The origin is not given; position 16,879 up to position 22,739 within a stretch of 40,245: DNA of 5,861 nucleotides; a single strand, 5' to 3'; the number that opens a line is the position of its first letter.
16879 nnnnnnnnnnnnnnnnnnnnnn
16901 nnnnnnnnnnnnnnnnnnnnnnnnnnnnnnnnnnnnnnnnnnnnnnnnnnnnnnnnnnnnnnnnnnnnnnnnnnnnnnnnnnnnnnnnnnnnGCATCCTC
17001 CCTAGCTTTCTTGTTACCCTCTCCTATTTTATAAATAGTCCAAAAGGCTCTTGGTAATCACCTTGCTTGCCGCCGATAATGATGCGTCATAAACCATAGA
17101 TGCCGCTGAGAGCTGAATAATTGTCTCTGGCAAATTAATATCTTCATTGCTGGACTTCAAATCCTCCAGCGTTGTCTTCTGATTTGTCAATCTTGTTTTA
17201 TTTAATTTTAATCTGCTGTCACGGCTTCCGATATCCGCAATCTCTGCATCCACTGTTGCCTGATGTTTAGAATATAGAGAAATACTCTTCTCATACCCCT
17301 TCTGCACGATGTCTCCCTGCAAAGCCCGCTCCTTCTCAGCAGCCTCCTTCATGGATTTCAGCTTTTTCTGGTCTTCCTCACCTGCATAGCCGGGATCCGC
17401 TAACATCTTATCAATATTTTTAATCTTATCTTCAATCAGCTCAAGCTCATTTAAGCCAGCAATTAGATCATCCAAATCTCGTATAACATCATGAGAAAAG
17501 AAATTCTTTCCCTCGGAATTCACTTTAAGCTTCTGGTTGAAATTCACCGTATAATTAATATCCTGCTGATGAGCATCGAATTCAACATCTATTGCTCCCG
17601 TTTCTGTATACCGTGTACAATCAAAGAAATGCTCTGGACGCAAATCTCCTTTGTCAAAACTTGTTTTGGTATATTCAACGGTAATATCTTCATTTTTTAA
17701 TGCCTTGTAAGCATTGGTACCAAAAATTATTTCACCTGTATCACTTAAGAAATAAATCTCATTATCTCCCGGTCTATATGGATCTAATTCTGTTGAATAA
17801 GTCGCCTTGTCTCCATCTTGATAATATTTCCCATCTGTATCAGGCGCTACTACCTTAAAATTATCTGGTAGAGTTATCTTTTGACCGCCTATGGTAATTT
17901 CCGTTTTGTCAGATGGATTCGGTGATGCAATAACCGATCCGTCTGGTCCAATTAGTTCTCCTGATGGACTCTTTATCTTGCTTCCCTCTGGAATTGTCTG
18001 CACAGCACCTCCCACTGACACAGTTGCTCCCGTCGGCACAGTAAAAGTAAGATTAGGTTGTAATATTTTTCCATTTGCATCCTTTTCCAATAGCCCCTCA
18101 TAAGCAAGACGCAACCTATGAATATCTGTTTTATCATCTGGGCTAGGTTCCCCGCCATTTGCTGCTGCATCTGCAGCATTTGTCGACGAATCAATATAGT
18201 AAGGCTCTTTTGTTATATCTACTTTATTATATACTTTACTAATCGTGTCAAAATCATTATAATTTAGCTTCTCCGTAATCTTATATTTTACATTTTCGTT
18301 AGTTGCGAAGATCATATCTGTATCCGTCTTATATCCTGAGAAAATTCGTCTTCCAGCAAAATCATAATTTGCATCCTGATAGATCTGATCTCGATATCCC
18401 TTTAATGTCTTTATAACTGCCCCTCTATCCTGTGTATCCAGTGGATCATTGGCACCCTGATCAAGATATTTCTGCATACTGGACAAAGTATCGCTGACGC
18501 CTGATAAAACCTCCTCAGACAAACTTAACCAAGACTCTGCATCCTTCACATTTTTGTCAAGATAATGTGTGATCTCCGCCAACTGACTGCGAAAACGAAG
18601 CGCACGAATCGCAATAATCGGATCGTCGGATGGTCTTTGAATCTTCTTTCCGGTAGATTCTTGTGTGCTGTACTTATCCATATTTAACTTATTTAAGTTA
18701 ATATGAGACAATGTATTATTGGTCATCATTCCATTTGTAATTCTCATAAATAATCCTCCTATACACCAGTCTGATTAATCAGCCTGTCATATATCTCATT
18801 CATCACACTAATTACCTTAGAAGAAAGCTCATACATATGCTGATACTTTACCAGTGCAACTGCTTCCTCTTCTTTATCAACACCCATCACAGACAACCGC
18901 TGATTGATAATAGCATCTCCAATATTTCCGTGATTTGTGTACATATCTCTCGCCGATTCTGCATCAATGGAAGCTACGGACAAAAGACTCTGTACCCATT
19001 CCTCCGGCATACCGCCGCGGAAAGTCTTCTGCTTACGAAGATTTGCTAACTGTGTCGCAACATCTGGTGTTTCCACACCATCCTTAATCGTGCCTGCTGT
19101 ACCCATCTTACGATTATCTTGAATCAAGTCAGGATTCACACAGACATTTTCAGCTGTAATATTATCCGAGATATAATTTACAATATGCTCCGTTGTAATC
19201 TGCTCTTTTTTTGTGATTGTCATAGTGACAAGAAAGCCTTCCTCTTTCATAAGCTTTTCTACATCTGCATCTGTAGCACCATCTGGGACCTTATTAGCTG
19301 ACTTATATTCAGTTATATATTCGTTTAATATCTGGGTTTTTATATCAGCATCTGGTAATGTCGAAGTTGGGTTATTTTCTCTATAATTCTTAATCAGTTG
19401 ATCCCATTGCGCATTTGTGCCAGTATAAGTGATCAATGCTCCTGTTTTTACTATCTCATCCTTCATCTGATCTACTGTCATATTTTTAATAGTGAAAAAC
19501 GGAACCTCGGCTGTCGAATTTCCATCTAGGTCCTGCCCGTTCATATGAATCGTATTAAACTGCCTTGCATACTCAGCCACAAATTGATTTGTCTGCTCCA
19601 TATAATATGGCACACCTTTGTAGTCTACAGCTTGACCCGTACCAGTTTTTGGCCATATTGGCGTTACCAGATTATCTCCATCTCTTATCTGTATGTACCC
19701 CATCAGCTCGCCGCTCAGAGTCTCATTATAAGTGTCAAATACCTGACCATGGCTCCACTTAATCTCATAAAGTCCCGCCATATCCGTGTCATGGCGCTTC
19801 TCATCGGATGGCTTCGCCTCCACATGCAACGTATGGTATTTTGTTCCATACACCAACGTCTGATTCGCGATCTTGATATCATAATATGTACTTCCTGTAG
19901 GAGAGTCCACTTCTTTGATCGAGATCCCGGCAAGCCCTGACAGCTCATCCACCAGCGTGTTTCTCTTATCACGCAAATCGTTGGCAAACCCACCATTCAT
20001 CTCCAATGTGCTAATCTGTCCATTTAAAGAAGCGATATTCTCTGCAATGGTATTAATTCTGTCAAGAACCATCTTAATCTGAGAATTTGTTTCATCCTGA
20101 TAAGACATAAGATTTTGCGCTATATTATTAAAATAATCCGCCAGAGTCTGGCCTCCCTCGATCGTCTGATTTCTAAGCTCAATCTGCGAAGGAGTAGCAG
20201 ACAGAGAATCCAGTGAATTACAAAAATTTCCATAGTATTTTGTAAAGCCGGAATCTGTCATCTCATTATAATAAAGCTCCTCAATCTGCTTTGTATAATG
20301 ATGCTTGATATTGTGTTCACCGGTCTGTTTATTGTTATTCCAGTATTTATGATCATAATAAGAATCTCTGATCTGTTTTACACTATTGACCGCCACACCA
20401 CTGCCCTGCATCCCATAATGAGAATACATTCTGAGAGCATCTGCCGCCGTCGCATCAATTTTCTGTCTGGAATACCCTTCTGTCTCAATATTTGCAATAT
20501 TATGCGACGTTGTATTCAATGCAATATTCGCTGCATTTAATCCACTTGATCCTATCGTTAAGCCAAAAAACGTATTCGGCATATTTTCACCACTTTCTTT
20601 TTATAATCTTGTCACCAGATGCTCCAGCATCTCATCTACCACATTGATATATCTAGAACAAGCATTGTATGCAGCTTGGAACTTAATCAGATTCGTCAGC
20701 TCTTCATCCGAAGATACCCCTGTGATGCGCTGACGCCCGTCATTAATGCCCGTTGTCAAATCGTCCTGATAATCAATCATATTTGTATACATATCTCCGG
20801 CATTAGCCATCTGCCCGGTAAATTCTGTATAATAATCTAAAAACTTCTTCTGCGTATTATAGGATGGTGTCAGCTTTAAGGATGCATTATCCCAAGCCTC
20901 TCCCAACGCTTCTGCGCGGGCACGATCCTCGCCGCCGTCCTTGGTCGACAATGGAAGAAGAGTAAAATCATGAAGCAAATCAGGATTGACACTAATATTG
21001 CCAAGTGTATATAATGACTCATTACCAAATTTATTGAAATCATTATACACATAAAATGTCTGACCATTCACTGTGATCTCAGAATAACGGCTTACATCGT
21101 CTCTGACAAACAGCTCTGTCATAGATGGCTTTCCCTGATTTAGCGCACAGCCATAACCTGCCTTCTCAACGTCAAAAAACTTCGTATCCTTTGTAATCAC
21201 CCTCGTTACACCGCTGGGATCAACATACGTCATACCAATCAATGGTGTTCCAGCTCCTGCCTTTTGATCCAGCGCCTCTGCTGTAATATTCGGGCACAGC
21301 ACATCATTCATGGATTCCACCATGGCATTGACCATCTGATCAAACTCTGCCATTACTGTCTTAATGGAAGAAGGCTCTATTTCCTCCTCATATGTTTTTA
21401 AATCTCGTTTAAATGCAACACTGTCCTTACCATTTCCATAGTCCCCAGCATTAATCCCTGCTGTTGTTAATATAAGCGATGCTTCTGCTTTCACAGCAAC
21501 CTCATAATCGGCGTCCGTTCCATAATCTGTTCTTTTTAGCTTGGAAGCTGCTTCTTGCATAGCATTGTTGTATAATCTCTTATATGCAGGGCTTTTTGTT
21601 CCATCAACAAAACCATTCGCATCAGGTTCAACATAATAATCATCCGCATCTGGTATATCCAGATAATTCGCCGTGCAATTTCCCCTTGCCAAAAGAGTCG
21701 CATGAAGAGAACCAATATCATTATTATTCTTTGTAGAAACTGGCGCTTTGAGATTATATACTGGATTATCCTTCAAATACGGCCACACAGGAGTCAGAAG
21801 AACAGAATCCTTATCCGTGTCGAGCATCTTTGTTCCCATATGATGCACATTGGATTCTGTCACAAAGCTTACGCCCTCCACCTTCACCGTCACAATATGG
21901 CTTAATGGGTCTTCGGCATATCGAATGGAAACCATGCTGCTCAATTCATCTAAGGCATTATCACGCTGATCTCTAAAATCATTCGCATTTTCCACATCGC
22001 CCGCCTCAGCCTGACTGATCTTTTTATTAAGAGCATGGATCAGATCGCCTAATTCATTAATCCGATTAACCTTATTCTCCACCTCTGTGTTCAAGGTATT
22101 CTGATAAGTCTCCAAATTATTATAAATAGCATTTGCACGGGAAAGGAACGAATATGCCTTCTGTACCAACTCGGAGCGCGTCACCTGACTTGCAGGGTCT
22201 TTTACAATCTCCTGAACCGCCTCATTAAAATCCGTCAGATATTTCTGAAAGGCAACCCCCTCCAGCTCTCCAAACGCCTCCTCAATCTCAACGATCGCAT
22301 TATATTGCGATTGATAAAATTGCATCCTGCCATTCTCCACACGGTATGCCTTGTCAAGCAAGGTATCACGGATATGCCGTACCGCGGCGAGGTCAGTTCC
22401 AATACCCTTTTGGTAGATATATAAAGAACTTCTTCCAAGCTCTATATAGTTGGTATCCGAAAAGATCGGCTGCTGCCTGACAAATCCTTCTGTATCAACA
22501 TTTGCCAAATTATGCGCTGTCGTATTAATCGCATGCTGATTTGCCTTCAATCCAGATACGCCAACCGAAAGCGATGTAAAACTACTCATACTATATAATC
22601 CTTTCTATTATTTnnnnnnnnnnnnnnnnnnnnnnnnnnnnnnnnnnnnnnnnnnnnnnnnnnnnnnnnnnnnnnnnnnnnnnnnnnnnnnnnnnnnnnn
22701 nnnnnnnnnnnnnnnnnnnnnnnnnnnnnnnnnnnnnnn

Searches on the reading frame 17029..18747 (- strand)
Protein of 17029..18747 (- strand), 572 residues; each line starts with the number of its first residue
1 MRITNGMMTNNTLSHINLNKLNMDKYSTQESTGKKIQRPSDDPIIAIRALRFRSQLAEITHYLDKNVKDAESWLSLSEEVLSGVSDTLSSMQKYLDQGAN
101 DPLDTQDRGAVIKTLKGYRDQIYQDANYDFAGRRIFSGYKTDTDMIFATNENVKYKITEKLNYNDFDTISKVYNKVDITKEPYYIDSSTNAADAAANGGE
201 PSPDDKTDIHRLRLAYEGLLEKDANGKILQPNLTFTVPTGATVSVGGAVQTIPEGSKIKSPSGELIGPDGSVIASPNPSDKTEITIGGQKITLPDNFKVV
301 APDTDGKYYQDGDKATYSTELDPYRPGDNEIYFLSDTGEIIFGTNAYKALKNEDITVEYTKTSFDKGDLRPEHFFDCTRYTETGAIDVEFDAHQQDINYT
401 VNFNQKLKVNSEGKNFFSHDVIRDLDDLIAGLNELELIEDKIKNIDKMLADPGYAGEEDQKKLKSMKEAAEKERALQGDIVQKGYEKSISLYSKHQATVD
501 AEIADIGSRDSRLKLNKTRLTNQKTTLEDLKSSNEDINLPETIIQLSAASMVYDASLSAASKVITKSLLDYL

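Call 79: search_protein_families(library=pfam, proteins=[window:17029-18747:-], max_evalue=0.01)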
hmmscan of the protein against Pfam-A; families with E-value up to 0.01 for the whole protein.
window:17029-18747:- (572 aa): 2 families
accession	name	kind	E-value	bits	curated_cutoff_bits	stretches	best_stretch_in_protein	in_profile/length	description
PF00669.25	Flagellin_N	-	1.4e-18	67.7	26.6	1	4-141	2-139/139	Bacterial flagellin N-terminal helical region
PF00700.27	Flagellin_C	-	0.00012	22.7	23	1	497-572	9-86/86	Bacterial flagellin C-terminal helical region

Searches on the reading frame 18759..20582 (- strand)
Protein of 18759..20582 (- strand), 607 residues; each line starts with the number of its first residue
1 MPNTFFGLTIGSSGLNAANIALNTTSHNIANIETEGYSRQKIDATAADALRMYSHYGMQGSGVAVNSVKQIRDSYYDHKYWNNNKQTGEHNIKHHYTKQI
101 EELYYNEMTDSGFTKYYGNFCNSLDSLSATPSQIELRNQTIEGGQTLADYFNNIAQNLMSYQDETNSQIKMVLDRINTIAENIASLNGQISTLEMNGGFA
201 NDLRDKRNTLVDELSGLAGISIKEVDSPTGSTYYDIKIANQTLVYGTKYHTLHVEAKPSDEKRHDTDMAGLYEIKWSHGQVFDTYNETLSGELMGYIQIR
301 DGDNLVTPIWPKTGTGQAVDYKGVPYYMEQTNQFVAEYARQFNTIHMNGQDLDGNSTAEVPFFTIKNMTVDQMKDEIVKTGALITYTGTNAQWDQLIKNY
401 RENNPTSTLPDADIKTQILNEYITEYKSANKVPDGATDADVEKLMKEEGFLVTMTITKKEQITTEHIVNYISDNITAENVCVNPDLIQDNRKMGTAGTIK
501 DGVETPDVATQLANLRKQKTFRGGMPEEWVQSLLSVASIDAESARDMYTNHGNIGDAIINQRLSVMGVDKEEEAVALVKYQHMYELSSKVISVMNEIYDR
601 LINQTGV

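Call 79: search_protein_families(library=pfam, proteins=[window:18759-20582:-], max_evalue=0.01)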
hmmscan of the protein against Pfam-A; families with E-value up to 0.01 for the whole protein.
window:18759-20582:- (607 aa): 3 families
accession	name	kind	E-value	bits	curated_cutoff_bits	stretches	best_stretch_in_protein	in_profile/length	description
PF22638.1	FlgK_D1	-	3.1e-46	158.3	28.6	1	98-357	2-229/233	Flagellar hook-associated protein FlgK helical domain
PF00460.25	Flg_bb_rod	-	5.6e-07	29.8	20.7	1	9-37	2-30/31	Flagella basal body rod protein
PF06429.18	Flg_bbr_C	-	3.2e-06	27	23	1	561-603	3-45/46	Flagellar basal body rod FlgEFG protein C-terminal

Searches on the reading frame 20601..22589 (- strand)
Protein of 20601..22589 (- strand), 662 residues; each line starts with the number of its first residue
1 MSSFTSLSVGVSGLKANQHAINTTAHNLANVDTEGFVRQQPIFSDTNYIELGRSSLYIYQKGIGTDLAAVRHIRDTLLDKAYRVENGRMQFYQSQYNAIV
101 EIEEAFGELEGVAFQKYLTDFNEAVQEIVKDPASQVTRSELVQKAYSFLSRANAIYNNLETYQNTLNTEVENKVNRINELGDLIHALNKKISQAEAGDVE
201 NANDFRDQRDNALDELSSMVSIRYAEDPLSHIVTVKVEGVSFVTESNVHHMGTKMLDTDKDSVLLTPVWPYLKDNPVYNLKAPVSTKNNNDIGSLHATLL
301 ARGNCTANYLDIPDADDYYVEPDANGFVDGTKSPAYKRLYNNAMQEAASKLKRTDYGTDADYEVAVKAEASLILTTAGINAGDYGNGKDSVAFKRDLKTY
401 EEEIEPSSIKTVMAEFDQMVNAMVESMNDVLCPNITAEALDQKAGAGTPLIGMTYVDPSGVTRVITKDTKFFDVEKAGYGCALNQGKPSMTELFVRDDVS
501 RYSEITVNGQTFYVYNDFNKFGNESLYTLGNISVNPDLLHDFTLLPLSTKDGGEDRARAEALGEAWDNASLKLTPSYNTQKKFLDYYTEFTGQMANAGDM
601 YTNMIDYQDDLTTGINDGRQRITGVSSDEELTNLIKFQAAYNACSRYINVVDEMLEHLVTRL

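Call 79: search_protein_families(library=pfam, proteins=[window:20601-22589:-], max_evalue=0.01)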
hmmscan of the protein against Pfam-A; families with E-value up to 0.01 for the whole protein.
window:20601-22589:- (662 aa): 3 families
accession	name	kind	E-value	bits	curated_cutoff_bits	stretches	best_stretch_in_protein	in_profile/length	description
PF22638.1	FlgK_D1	-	1.1e-30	107.5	28.6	1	101-262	3-162/233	Flagellar hook-associated protein FlgK helical domain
PF06429.18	Flg_bbr_C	-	2.3e-09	37.1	23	1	622-657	7-42/46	Flagellar basal body rod FlgEFG protein C-terminal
PF00460.25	Flg_bb_rod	-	1.7e-08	34.7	20.7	1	7-36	1-30/31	Flagella basal body rod protein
